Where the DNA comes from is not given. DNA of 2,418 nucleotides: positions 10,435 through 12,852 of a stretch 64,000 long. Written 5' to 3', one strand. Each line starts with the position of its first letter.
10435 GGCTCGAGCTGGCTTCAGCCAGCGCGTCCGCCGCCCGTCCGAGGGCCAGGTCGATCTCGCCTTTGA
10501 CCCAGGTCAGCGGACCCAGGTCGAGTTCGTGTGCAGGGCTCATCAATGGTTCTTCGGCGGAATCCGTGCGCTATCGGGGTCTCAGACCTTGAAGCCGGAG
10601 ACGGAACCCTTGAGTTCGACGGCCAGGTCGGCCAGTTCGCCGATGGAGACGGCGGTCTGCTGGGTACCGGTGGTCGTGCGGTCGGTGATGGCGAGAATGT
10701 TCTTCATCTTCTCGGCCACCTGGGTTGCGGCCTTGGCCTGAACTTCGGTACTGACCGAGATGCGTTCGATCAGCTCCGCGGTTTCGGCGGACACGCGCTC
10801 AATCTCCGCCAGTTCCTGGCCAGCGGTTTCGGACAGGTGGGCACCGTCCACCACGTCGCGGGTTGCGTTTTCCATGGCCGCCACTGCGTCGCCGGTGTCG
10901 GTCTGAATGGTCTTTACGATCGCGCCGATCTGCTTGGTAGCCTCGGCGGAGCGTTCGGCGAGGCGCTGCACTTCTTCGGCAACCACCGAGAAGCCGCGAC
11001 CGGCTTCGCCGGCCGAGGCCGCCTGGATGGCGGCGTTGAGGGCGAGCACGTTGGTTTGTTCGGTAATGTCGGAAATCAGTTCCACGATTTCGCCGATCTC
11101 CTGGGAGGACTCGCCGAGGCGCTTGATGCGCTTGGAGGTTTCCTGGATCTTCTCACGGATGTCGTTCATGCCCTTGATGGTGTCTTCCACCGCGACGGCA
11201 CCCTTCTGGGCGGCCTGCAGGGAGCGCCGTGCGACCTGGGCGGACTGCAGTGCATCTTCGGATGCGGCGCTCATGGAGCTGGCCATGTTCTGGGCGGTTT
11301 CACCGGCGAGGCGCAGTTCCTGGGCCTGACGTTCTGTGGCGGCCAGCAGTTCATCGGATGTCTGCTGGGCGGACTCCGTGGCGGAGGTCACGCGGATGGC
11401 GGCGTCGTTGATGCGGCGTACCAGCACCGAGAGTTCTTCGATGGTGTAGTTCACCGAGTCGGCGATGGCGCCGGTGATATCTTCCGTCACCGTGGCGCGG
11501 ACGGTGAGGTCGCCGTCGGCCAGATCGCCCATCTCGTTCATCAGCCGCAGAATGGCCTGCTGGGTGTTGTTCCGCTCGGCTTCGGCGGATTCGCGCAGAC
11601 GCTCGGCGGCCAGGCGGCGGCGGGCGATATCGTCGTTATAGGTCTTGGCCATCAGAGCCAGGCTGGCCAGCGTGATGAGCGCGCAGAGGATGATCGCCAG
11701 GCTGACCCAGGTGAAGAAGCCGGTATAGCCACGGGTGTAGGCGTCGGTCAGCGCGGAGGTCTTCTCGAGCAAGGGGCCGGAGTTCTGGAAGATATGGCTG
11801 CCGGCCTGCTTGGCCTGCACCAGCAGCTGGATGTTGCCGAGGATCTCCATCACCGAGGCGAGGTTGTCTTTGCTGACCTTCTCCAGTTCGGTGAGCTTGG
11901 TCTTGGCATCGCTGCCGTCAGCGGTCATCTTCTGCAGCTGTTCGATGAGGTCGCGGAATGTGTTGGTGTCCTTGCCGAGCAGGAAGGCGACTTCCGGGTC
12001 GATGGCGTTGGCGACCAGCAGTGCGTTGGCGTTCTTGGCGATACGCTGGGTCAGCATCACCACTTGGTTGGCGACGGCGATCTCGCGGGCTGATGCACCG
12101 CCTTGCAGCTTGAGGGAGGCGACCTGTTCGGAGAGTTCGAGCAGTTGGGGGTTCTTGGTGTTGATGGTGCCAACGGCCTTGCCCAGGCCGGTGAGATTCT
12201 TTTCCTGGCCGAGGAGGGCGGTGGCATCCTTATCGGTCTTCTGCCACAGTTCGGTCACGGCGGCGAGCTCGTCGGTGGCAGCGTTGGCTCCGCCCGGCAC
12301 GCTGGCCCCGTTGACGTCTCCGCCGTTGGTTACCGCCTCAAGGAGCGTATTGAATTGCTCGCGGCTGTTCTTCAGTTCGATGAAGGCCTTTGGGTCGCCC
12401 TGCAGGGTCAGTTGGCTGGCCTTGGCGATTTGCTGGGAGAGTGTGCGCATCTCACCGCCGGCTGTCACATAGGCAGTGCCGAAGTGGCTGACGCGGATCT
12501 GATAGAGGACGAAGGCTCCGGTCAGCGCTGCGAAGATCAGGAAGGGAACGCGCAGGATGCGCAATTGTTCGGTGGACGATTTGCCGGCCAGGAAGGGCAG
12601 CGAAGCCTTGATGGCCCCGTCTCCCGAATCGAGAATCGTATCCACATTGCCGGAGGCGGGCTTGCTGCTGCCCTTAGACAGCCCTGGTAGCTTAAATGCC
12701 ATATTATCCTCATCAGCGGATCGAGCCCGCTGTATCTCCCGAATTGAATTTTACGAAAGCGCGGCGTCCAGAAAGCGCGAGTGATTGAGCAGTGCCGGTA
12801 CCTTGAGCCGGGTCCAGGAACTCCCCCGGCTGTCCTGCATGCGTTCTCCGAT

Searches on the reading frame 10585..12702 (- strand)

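Call 80: search_protein_families(library=pfam, proteins=[window:10585-12702:-], max_evalue=1e-10)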
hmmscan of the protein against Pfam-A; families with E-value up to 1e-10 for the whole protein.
window:10585-12702:- (706 aa): 2 families
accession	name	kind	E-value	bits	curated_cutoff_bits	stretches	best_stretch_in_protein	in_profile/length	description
PF00015.26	MCPsignal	-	1.4e-38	132.9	34.6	1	489-671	2-170/172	Methyl-accepting chemotaxis protein (MCP) signalling domain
PF13675.11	PilJ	-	1.2e-18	67.6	26.6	1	76-176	10-111/114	Type IV pili methyl-accepting chemotaxis transducer N-term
